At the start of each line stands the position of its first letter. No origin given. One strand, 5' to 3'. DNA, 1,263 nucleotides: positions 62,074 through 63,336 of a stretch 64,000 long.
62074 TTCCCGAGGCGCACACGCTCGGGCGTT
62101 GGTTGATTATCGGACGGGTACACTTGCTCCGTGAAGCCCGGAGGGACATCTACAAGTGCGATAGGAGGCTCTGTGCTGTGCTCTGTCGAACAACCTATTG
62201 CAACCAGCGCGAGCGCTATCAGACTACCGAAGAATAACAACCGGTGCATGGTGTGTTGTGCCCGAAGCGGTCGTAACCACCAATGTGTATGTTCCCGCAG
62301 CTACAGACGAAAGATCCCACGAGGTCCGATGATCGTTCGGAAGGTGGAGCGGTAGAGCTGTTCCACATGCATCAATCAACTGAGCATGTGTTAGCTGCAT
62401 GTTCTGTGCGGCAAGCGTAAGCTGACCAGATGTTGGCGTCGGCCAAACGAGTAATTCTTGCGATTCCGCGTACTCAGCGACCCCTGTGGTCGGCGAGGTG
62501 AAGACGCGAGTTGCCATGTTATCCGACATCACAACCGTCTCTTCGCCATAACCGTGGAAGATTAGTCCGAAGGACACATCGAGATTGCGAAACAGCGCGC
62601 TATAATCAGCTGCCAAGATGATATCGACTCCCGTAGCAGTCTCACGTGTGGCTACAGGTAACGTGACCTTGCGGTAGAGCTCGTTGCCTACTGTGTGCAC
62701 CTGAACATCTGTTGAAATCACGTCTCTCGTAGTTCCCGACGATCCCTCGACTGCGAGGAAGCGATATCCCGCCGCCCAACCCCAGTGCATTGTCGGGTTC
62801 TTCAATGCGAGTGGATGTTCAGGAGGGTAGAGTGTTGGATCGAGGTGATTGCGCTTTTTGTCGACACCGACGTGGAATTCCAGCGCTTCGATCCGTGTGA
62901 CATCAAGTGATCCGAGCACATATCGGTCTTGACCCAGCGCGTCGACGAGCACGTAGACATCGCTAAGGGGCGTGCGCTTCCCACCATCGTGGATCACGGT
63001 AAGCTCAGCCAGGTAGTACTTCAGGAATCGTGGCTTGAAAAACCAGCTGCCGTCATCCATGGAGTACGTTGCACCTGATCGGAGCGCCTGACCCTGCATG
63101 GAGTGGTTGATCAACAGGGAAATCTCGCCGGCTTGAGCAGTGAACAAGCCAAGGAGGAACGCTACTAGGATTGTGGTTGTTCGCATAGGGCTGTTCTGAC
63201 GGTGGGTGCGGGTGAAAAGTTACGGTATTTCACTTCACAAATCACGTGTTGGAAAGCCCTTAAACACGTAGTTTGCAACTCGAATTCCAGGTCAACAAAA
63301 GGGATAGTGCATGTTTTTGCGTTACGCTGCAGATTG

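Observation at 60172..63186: MbnP-like WxW protein with a T9SS export tail, followed by two tandem MauG/MbnH-like di-haem enzymes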

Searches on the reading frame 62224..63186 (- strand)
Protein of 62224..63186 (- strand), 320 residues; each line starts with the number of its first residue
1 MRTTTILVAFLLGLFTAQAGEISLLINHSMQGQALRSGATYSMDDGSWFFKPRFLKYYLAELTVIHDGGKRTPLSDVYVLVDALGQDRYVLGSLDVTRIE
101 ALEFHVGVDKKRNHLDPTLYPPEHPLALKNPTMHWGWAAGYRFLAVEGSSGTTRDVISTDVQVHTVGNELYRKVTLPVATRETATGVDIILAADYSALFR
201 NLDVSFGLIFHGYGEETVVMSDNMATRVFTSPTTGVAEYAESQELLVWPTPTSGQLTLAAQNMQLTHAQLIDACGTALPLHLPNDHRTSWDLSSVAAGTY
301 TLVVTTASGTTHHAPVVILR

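Call 3: search_protein_families(library=pfam, proteins=[window:62224-63186:-], max_evalue=0.01)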
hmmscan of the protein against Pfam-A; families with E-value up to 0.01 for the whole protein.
window:62224-63186:- (320 aa): 2 families
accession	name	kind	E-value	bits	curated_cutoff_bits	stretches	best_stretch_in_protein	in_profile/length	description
PF20243.3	MbnP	-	1e-25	91.2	27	1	20-204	2-181/189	MbnP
PF18962.6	Por_Secre_tail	-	0.00017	22.2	27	1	247-312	1-70/75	Secretion system C-terminal sorting domain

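Call 4: search_protein_families(library=ncbifam, proteins=[window:62224-63186:-], max_evalue=0.01)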
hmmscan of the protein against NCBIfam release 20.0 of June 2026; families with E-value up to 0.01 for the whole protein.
window:62224-63186:- (320 aa): 3 families
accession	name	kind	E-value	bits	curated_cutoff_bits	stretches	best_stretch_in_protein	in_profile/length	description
TIGR04052.2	MbnP_like_WxW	equivalog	4e-10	39.5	140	1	90-154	91-151/257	MbnP family copper-binding protein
TIGR04183.1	Por_Secre_tail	domain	0.00017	21.5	23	1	247-313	1-67/72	T9SS type A sorting domain-containing protein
NF058595.1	invert_tail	domain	0.0059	16.9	37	0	292-317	83-108/113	lipo-invert putative C-terminal anchoring domain-containing protein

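Call 5: search_solved_structures(query=window:62224-63186:-, max_evalue=1, show_alignments=3)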
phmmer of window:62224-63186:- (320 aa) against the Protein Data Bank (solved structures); distinct sequences matched with E-value up to 1: 2.
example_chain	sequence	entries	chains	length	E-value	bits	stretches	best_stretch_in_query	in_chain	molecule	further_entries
2ybq_A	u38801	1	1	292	0.88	12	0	250-309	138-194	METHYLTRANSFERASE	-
2ybo_A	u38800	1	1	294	0.89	12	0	250-309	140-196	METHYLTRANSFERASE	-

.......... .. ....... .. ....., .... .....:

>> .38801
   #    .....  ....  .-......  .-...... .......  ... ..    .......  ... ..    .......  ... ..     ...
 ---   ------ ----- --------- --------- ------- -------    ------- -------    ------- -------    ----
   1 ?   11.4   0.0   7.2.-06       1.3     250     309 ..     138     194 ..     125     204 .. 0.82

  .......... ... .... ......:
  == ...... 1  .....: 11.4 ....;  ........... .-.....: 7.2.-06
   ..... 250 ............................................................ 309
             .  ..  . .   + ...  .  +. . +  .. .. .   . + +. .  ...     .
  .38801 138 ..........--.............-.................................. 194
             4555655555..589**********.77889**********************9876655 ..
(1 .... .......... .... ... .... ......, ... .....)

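Call 21: find_homologous_proteins(query=window:62224-63186:-, max_evalue=0.001)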
Query window:62224-63186:- (320 aa): 50 proteins with E <= 0.001 among 4241 candidates.
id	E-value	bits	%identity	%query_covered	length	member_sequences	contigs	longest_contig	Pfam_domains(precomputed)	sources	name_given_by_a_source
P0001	3.6e-211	718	100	100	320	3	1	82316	PF20243.4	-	-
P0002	1.1e-182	624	86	100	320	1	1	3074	PF20243.4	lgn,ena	-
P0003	1.2e-175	601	83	100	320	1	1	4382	PF20243.4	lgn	-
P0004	9.0e-171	585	81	100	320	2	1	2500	PF20243.4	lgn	-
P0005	1.6e-145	502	68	100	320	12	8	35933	PF20243.4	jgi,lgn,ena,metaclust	jgi:hypothetical protein|metaclust:\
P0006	4.3e-145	501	68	100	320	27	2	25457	PF20243.4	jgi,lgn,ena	jgi:hypothetical protein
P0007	2.2e-141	489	68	100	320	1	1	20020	PF20243.4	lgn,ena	-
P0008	2.3e-141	489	66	100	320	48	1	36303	PF18962.8,PF20243.4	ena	-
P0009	2.7e-140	485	68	95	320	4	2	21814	PF20243.4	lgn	-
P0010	3.7e-140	485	66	100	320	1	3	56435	PF18962.8,PF20243.4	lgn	-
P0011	3.8e-139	481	66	100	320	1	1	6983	PF20243.4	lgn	-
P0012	3.6e-138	478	66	96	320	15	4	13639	PF20243.4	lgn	-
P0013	3.1e-137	475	63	100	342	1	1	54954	PF18962.8,PF20243.4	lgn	-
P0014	3.1e-137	475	63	100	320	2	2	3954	PF20243.4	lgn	-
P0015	1.1e-135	470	64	100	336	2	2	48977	PF18962.8,PF20243.4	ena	-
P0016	3.2e-135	468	64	100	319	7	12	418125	PF18962.8,PF20243.4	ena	-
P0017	1.5e-132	460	60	100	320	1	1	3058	PF20243.4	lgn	-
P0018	8.5e-123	428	71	83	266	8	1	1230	PF20243.4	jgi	jgi:hypothetical protein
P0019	1.7e-92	328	48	100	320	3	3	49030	PF18962.8,PF20243.4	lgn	-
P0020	5.9e-91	323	46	100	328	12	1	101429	PF18962.8,PF20243.4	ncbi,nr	ncbi:MAG: T9SS type A sorting domain-containing protein [Ignavibacteria bacterium]|nr:T9SS type A so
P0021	3.1e-87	311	44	95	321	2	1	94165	PF18962.8,PF20243.4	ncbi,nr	ncbi:MAG: T9SS type A sorting domain-containing protein [Candidatus Kapabacteria bacterium]|nr:T9SS 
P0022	4.4e-77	277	44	97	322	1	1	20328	PF20243.4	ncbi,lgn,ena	-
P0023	3.6e-57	212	37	93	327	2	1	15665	PF18962.8,PF20243.4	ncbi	-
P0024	9.4e-56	207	36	93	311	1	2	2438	PF18962.8,PF20243.4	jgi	jgi:hypothetical protein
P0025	2.7e-51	193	35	88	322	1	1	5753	PF18962.8,PF20243.4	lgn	-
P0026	1.3e-50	191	42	76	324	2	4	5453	PF20243.4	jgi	jgi:hypothetical protein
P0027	1.8e-49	187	34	88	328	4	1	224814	PF18962.8,PF20243.4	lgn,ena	-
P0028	1.7e-48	184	44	66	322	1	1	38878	PF18962.8,PF20243.4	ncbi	-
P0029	1.4e-47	180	40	81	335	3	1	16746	PF20243.4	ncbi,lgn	-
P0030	1.4e-46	177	41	68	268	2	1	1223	PF18962.8,PF20243.4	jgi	jgi:hypothetical protein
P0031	2.6e-46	176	35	86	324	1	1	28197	PF20243.4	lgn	-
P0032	2.1e-42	164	33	100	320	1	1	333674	PF18962.8,PF20243.4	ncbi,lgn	ncbi:MAG: MbnP family protein [Saprospiraceae bacterium]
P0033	2.6e-42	163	36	92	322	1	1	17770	PF18962.8,PF20243.4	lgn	-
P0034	2.8e-42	163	42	64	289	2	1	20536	PF20243.4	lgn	-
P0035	3.5e-41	160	41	64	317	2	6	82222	PF20243.4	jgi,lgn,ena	-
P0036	1.2e-40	158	30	99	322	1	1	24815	PF18962.8,PF20243.4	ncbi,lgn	-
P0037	1.9e-40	157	35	83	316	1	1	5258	PF18962.8,PF20243.4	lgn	-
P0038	2.0e-40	157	36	91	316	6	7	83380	PF18962.8,PF20243.4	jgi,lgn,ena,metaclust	metaclust:\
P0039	8.4e-40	155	39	81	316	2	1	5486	PF18962.8,PF20243.4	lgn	-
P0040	1.9e-39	154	35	86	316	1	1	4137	PF18962.8,PF20243.4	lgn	-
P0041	3.2e-39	153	41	76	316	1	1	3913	PF18962.8,PF20243.4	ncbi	-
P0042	3.3e-39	153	33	82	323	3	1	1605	PF18962.8,PF20243.4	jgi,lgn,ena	jgi:hypothetical protein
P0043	7.5e-39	152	35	82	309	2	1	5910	PF18962.8,PF20243.4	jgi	jgi:hypothetical protein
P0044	1.3e-38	151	41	63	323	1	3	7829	PF18962.8,PF20243.4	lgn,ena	-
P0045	5.8e-36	142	42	63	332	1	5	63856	PF20243.4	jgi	-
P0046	4.4e-35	140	38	65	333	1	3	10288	PF20243.4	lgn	-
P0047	1.8e-33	134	36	78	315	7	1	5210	PF18962.8,PF20243.4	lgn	-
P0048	7.1e-33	132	36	67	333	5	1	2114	PF20243.4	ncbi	-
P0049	1.3e-32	131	40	63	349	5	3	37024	PF20243.4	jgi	-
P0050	5.8e-31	126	36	64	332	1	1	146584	PF18962.8,PF20243.4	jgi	-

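Call 22: find_encoding_contigs(protein=P0001, flank=10000, max_places=3)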
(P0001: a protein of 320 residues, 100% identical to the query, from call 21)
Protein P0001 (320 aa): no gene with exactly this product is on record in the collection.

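Call 23: find_encoding_contigs(protein=P0020, flank=10000, max_places=2)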
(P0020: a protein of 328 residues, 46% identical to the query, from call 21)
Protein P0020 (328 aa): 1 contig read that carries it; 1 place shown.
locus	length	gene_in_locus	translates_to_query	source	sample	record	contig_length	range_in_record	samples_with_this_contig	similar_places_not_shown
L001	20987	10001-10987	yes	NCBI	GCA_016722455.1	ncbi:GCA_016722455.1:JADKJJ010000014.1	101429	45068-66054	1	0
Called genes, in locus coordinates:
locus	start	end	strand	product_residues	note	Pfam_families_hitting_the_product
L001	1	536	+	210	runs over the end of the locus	PF00484:Pro_CA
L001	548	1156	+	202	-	PF05988:DUF899, PF08534:Redoxin (faint), PF00578:AhpC-TSA (weak)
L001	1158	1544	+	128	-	PF00903:Glyoxalase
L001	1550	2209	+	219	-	PF09365:DUF2461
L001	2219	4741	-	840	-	PF13620:CarboxypepD_reg, PF13715:CarbopepD_reg_2, PF07715:Plug, PF00593:TonB_dep_Rec_b-barrel, PF14905:OMP_b-brl_3 (faint)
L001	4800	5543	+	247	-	PF04784:DUF547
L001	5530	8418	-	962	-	PF01421:Reprolysin, PF13583:Reprolysin_4, PF13688:Reprolysin_5, PF13574:Reprolysin_2, PF13582:Reprolysin_3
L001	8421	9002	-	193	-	-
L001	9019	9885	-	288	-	PF00487:FA_desaturase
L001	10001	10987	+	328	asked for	PF20243:MbnP, PF18962:Por_Secre_tail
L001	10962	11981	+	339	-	PF00034:Cytochrom_C (faint), PF03150:CCP_MauG, PF21419:RoxA-like_Cyt-c (faint)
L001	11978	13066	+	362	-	PF03150:CCP_MauG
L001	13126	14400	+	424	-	PF00144:Beta-lactamase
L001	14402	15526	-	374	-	PF03544:TonB_C, PF13432:TPR_16 (faint), PF14559:TPR_19 (faint)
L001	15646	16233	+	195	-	PF01427:Peptidase_M15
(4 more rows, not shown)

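Call 24: find_encoding_contigs(protein=P0032, flank=8000, max_places=2)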
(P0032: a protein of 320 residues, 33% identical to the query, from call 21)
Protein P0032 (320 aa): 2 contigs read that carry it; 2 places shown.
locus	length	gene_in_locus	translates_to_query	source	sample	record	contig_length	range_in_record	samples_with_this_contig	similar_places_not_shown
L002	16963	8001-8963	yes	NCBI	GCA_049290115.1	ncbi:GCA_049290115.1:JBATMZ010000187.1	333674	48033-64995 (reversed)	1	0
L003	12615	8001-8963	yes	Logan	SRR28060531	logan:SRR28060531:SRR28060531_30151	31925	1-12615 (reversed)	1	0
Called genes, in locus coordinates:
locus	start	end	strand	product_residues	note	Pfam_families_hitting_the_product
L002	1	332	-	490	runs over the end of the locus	-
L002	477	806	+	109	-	PF12844:HTH_19 (weak), PF01381:HTH_3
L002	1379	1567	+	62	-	-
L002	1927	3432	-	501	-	PF13231:PMT_2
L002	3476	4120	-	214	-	PF01648:ACPS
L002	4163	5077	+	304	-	PF25174:Beta-prop_THOC3, PF24807:WD40_CDC20-Fz, PF24817:WD40_WDHD1_1st, PF25175:Beta-prop_WDR5, PF25168:Beta-prop_WDR36-Utp21_2nd, PF25172:Beta-prop_WDR3_2nd, PF25173:Beta-prop_WDR3_1st, PF25174:Beta-prop_THOC3, +20 more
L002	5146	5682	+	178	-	PF22769:DCD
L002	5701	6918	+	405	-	PF02222:ATP-grasp (weak), PF07478:Dala_Dala_lig_C (weak)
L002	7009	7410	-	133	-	PF00581:Rhodanese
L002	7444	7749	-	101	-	PF12840:HTH_20 (weak), PF01022:HTH_5 (weak)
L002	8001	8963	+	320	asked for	PF20243:MbnP, PF18962:Por_Secre_tail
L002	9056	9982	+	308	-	PF03150:CCP_MauG, PF00034:Cytochrom_C (faint), PF21419:RoxA-like_Cyt-c (faint)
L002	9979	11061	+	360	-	PF00034:Cytochrom_C (faint), PF03150:CCP_MauG, PF09086:DUF1924 (faint)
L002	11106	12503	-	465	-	PF10396:TrmE_N, PF12631:MnmE_helical, PF03193:RsgA_GTPase (faint), PF01926:MMR_HSR1, PF02421:FeoB_N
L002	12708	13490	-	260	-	PF09674:DUF2400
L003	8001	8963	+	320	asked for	PF20243:MbnP, PF18962:Por_Secre_tail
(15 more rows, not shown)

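Call 25: find_encoding_contigs(protein=P0027, flank=8000, max_places=2)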
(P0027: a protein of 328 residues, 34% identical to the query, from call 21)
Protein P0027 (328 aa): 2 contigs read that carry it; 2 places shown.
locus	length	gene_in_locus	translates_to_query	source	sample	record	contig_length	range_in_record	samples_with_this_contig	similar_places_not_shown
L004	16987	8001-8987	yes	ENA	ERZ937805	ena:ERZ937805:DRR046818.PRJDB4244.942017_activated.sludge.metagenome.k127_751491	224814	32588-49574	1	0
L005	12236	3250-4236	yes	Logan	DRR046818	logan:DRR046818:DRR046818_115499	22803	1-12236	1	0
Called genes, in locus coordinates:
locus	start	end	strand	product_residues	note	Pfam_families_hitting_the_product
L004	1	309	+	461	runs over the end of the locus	-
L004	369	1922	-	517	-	PF00117:GATase, PF07722:Peptidase_C26, PF02540:NAD_synthase (weak), PF00958:GMP_synt_C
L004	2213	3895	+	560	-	PF00171:Aldedh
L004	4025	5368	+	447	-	PF01494:FAD_binding_3, PF02558:ApbA (weak)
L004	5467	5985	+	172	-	-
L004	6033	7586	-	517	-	PF18962:Por_Secre_tail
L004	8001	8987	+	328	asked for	PF20243:MbnP, PF18962:Por_Secre_tail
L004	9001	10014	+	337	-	PF00034:Cytochrom_C (faint), PF03150:CCP_MauG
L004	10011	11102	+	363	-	PF00034:Cytochrom_C (faint), PF03150:CCP_MauG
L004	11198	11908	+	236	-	PF02190:LON_substr_bdg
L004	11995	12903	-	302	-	PF16119:DUF4835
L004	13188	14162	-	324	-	PF00493:MCM (faint), PF20030:bpMoxR, PF00158:Sigma54_activat (faint), PF00004:AAA (weak), PF07726:AAA_3, PF07728:AAA_5, PF17863:AAA_lid_2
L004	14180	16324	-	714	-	PF00691:OmpA (weak)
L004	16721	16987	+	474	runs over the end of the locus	PF13231:PMT_2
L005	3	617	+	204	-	?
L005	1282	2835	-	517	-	PF18962:Por_Secre_tail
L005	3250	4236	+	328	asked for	PF20243:MbnP, PF18962:Por_Secre_tail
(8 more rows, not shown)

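Call 26: find_encoding_contigs(protein=P0050, flank=8000, max_places=2)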
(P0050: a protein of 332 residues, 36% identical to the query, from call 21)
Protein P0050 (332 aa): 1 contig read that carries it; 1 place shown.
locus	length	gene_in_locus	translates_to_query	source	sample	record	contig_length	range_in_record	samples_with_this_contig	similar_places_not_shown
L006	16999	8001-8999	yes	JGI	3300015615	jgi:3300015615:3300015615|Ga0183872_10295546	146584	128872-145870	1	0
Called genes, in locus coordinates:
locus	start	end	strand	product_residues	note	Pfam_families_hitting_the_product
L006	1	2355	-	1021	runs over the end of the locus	PF11028:TMEM260_N, PF28497:DUF8416, PF28495:TMEM260_2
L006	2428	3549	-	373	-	PF14362:DUF4407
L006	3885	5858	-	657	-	PF02518:HATPase_c, PF00204:DNA_gyraseB, PF01751:Toprim, PF00986:DNA_gyraseB_C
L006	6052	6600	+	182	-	PF04542:Sigma70_r2, PF08281:Sigma70_r4_2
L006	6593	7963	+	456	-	-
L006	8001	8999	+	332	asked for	PF20243:MbnP, PF18962:Por_Secre_tail (weak)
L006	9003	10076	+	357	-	PF00034:Cytochrom_C (faint), PF03150:CCP_MauG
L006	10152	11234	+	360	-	PF03150:CCP_MauG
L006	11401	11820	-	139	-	-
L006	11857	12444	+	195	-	PF12833:HTH_18, PF00165:HTH_AraC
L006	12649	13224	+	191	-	-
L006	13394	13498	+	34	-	-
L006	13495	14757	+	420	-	PF00873:ACR_tran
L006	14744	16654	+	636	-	PF00873:ACR_tran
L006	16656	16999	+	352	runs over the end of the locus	?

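Call 28: search_solved_structures(query=A1, max_evalue=10, show_alignments=3)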
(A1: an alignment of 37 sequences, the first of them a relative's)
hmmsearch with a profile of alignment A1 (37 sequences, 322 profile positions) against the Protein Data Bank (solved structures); distinct sequences matched with E-value up to 10: 10.
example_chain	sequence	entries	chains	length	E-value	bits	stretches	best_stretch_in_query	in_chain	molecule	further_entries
8glk_D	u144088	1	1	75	1.1e-07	34.7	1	247-319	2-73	Endonuclease I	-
8h97_A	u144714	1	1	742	7.8e-07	31.8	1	237-320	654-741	Beta-agarase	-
5uyt_A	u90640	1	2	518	8.5e-07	31.7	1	242-319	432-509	Ice-binding protein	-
5jvk_A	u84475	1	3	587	3.9e-06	29.6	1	236-315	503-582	Uncharacterized protein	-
8glj_D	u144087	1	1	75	1.1e-05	28.1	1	246-312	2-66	Por secretion system C-terminal sorting domain-containing protein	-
7pzj_A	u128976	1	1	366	1.4e-05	27.7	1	242-313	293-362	Lipase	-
8qb1_A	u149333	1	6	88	0.018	17.5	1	246-318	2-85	Mirolase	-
5hfs_A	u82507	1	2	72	0.094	15.2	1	258-319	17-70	Gingipain R2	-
7pq4_A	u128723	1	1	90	0.13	14.7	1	257-319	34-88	Arginine-specific cysteine proteinase (Arg-gingipain)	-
5ag9_A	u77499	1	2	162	0.21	14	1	241-319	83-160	Gingipain R2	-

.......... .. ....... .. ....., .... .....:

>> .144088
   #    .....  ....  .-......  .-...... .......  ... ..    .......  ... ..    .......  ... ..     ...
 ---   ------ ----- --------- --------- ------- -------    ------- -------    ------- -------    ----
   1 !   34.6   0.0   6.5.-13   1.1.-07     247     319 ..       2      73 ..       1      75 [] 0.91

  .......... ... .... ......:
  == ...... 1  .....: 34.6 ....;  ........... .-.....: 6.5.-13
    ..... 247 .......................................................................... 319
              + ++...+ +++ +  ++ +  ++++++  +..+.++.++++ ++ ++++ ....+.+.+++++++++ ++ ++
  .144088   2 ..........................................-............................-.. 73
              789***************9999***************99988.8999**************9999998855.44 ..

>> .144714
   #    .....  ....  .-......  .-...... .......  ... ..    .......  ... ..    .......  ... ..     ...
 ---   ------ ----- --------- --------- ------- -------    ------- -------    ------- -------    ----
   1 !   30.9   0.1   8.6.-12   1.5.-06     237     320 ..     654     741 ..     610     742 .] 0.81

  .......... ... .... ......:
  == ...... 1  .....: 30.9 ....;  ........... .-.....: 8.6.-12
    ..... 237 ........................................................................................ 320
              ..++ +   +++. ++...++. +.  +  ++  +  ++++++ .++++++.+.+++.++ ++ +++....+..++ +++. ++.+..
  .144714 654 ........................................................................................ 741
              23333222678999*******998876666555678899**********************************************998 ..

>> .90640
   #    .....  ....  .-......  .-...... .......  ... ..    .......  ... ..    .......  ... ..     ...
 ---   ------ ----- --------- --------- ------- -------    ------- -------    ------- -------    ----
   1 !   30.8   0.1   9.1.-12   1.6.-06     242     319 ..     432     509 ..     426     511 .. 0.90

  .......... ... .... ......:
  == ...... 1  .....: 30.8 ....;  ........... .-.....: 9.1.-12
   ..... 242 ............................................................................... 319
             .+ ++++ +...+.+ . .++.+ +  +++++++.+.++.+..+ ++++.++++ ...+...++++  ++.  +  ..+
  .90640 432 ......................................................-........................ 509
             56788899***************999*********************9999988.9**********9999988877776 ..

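Call 37: predict_structure(alignment_id=A1)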
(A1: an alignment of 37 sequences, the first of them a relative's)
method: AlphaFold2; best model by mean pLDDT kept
length: 320 residues; sequences in the alignment: 37
mean_pLDDT: 89.0   pTM: 0.68
mean pLDDT of the five models: 89.0, 88.3, 88.3, 87.7, 84.4
residues with pLDDT >= 90: 227; 70-90: 61; 50-70: 20; < 50: 12
segments of 3 or more residues with pLDDT < 50: 14-16, 234-242
pLDDT, mean of each block of 10 residues (from residue 1): 62 61 97 94 94 98 95 96 97 92 96 93 93 86 97 95 95 94 92 96 94 96 96 44 72 90 88 93 82 94 87 91
secondary structure, 60 per line:
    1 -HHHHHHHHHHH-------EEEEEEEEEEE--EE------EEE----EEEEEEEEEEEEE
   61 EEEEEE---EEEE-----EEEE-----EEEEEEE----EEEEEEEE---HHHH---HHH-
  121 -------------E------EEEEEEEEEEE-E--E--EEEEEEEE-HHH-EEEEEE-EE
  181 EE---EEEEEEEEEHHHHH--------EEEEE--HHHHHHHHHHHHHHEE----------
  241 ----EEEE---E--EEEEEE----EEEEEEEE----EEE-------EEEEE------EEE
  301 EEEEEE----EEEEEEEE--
elements in order: H2-12 E20-30 E41-43 E48-66 E70-73 E79-82 E88-94 E99-106 H110-113 E141-151 E159-166 E172-177 E179-182 E186-194 H195-199 E208-212 H215-228 E245-248 E255-260 E265-272 E277-279 E287-291 E298-306 E311-318
